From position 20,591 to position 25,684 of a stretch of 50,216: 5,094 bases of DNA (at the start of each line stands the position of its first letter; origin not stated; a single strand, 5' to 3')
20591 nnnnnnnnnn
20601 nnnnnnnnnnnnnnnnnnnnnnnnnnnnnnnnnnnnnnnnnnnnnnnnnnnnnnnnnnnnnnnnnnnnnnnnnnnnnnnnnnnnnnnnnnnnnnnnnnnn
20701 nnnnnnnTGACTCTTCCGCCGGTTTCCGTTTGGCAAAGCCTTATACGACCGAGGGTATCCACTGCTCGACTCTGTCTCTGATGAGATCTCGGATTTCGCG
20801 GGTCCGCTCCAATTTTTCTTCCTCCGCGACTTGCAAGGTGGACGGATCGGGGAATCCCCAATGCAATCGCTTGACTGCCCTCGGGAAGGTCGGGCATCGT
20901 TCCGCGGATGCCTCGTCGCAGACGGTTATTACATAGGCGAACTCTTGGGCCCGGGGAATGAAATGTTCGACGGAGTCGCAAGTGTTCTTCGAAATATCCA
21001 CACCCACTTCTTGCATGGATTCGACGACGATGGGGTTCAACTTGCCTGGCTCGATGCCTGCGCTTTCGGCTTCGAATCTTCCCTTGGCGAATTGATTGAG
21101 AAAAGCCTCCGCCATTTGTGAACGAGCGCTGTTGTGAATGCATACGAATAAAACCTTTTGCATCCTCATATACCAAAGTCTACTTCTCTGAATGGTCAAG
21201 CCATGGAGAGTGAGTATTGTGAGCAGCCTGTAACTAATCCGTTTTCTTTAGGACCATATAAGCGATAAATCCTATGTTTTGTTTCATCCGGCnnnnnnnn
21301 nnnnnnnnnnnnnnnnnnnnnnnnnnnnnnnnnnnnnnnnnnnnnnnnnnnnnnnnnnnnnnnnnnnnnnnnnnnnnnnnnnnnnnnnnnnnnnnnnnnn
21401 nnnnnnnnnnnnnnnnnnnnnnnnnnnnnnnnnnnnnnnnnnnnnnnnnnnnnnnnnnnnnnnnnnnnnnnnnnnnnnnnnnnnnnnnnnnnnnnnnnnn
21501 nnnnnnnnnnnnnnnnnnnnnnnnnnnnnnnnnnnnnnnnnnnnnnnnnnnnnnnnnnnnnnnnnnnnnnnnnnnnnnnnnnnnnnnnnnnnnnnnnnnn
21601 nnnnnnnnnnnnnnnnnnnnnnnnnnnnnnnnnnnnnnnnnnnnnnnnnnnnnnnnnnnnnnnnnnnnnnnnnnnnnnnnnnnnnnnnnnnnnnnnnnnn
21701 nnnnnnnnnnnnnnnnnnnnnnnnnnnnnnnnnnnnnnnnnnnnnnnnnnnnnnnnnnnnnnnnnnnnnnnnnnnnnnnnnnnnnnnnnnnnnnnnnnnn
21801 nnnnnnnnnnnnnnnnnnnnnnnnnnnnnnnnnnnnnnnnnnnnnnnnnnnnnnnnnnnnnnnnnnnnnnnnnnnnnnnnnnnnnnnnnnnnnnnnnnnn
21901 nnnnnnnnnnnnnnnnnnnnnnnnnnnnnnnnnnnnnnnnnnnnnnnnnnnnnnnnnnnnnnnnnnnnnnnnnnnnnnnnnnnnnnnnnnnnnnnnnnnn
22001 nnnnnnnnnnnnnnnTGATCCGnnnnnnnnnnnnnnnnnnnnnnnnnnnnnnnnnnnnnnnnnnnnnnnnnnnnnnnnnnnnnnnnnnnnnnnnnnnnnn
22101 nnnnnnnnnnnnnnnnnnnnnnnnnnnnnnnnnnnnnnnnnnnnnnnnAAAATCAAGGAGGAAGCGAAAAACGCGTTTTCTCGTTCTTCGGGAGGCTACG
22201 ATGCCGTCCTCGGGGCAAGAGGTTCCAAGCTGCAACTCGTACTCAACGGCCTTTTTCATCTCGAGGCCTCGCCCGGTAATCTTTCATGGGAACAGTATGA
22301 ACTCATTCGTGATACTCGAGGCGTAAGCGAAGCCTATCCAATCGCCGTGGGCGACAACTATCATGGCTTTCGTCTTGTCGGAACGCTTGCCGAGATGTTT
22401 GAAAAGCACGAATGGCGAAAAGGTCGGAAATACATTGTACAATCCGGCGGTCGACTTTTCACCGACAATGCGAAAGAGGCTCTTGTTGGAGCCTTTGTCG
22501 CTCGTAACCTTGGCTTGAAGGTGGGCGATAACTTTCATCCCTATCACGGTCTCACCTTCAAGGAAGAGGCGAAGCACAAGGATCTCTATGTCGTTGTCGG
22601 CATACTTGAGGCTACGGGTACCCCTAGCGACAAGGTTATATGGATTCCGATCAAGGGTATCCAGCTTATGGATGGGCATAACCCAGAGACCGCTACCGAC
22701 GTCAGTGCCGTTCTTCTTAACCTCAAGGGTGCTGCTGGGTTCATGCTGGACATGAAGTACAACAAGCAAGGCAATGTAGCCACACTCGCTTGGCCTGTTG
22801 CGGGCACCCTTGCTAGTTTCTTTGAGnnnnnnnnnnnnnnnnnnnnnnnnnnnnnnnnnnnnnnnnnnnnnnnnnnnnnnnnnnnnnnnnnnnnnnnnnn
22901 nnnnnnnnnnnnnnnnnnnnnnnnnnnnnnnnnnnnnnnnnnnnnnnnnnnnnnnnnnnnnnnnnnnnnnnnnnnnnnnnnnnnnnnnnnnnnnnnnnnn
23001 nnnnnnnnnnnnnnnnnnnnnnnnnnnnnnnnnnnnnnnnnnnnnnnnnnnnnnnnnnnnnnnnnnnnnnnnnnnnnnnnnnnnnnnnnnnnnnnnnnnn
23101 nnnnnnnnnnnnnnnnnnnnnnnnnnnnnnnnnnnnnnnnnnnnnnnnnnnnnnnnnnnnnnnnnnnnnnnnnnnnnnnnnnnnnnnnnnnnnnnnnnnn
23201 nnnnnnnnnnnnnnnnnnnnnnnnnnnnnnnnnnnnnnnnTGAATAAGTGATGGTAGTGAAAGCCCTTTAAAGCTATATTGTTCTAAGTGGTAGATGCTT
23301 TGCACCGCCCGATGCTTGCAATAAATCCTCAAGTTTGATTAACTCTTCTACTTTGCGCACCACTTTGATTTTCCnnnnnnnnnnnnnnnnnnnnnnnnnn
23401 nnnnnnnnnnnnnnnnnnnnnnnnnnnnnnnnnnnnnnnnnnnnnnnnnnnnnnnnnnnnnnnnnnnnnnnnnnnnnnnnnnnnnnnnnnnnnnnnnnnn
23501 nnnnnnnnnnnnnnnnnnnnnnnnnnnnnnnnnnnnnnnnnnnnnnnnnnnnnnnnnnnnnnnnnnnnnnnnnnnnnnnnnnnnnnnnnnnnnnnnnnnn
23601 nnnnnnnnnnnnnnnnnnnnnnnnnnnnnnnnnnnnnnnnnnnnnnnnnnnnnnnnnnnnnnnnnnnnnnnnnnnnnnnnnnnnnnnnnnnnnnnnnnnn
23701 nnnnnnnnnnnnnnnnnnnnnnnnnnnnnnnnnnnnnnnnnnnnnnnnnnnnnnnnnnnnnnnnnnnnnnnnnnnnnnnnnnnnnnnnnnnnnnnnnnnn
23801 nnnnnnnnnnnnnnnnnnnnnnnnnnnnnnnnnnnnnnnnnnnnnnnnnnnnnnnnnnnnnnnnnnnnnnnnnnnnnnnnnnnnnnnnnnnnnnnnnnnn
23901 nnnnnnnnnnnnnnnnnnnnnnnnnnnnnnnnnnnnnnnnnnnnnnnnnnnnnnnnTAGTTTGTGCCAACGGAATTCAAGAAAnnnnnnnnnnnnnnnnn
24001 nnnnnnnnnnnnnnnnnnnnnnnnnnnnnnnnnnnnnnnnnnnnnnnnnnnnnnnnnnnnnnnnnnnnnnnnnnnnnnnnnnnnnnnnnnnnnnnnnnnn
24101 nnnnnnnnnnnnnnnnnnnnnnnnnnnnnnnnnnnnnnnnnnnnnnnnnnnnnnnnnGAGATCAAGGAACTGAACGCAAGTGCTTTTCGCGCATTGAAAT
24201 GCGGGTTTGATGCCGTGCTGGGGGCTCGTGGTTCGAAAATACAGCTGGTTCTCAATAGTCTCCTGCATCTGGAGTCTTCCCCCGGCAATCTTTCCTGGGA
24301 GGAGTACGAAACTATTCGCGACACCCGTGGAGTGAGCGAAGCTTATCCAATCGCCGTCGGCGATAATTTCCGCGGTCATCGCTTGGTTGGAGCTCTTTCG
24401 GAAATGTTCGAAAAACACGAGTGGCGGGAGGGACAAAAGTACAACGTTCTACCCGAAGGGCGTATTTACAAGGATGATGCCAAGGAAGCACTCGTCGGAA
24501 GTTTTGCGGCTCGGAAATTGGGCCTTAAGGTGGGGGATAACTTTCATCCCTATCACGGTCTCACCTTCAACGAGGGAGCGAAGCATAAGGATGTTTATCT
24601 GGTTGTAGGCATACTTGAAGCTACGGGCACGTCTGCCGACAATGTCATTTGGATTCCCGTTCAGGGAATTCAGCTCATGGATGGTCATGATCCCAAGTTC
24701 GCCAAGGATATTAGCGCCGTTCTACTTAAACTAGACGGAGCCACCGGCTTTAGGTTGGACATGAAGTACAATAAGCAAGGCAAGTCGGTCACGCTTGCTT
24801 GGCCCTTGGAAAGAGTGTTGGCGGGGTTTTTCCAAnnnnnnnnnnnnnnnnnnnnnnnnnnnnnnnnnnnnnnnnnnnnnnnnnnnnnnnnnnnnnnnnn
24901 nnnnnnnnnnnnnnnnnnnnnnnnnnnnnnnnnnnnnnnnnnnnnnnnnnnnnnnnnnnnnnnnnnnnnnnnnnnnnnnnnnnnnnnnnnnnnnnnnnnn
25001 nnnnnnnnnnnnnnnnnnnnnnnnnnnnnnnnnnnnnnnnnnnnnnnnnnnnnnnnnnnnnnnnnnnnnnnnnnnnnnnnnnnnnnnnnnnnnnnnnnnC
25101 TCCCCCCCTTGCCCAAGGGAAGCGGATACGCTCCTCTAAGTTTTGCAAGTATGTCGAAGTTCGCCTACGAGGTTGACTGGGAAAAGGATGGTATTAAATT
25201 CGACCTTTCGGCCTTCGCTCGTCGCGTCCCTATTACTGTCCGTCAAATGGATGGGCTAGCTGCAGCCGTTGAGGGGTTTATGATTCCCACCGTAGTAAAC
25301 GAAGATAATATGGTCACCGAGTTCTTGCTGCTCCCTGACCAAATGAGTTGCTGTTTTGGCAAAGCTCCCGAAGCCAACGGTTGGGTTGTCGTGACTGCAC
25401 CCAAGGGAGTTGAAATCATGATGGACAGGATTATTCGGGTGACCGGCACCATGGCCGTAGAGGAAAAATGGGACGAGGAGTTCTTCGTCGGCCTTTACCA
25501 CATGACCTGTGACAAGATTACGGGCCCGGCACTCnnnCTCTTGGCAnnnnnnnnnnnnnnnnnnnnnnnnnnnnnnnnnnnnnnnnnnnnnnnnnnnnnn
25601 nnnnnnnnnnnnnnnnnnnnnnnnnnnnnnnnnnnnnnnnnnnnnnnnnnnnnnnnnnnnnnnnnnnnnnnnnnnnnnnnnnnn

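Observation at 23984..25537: Lipoprotein fusing a TM-less copy of the neighbouring FtsX permease's periplasmic domain to a DUF3299-like domain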

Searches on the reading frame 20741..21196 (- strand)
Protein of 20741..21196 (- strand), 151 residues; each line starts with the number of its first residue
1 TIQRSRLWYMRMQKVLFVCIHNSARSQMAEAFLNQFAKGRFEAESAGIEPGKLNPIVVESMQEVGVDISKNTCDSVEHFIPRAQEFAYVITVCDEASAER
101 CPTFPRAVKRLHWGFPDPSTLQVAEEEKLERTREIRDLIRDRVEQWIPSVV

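Call 40: search_protein_families(library=ncbifam, proteins=[window:20741-21196:-], max_evalue=0.01)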
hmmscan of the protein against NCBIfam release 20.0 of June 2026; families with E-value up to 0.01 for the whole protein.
window:20741-21196:- (151 aa): 3 families
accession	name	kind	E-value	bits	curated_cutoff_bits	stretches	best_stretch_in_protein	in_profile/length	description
TIGR02691.1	arsC_pI258_fam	equivalog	6.3e-35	120.2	174.3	1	15-145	1-128/129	arsenate reductase (thioredoxin)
NF010053.0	PRK13530.1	subfamily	2.3e-30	105.7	215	1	13-146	4-128/133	arsenate reductase (thioredoxin)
TIGR02689.1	ars_reduc_gluta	equivalog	1.2e-21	77.2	157.6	1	13-146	1-125/126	arsenate reductase, glutathione/glutaredoxin type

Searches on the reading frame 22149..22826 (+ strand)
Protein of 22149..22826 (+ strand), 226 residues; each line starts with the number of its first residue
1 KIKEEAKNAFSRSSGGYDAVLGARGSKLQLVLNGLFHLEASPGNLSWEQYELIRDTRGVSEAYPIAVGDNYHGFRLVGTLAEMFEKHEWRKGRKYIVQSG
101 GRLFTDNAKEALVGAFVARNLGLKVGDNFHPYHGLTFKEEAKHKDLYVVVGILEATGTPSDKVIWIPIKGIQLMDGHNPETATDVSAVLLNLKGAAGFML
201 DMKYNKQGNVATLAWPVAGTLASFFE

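Call 62: search_protein_families(library=pfam, proteins=[window:22149-22826:+], max_evalue=10)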
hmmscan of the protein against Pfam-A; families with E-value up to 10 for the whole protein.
window:22149-22826:+ (226 aa): 1 family
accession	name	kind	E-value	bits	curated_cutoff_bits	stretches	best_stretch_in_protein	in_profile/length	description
PF12704.14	MacB_PCD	-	2.6e-07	31.6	27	1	40-173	49-178/207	MacB-like periplasmic core domain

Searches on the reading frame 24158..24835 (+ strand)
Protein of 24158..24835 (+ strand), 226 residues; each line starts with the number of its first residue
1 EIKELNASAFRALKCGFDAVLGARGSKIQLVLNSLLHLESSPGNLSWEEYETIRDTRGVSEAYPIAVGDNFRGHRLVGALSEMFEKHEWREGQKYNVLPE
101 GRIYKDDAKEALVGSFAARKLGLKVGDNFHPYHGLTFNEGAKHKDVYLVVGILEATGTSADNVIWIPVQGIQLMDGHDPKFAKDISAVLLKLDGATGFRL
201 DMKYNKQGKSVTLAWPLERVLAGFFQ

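Call 62: search_protein_families(library=pfam, proteins=[window:24158-24835:+], max_evalue=10)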
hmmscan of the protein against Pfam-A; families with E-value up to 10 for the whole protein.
window:24158-24835:+ (226 aa): 1 family
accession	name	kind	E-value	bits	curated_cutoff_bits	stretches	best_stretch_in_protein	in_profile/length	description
PF12704.14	MacB_PCD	-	6.1e-07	30.4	27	1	41-173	50-178/207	MacB-like periplasmic core domain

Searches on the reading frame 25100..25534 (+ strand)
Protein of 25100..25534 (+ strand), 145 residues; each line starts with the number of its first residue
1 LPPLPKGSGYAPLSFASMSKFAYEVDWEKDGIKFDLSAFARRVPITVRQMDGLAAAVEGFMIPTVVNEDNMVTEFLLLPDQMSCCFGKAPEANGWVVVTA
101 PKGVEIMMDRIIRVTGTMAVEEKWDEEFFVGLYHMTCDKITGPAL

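Call 42: find_homologous_proteins(query=window:25100-25534:+, max_evalue=0.001)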
Query window:25100-25534:+ (145 aa): 199 proteins with E <= 0.001 among 226 candidates; the best 120 are listed.
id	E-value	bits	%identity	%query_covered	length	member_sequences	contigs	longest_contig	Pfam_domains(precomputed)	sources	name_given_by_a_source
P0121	1.1e-65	238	73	100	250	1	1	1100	PF11736.15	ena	-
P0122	2.0e-65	237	72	100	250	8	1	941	PF11736.15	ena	-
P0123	6.5e-65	236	72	100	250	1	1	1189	PF11736.15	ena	-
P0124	8.1e-65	235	72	100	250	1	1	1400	PF11736.15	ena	-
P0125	9.2e-65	235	72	100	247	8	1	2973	PF11736.15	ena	-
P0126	1.1e-64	235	72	100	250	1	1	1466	PF11736.15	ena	-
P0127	1.1e-64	235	72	100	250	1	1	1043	PF11736.15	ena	-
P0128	1.1e-64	235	72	100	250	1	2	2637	PF11736.15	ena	-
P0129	1.2e-64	235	72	100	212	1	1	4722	PF11736.15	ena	-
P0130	1.3e-64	235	72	100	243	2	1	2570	PF11736.15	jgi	jgi:hypothetical protein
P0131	1.3e-64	235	72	100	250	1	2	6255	PF11736.15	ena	-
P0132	1.5e-64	235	72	100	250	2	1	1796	PF11736.15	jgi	jgi:hypothetical protein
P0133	1.5e-64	235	72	100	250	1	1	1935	PF11736.15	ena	-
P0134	1.6e-64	235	72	100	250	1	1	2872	PF11736.15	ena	-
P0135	1.6e-64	235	72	100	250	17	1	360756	PF11736.15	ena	-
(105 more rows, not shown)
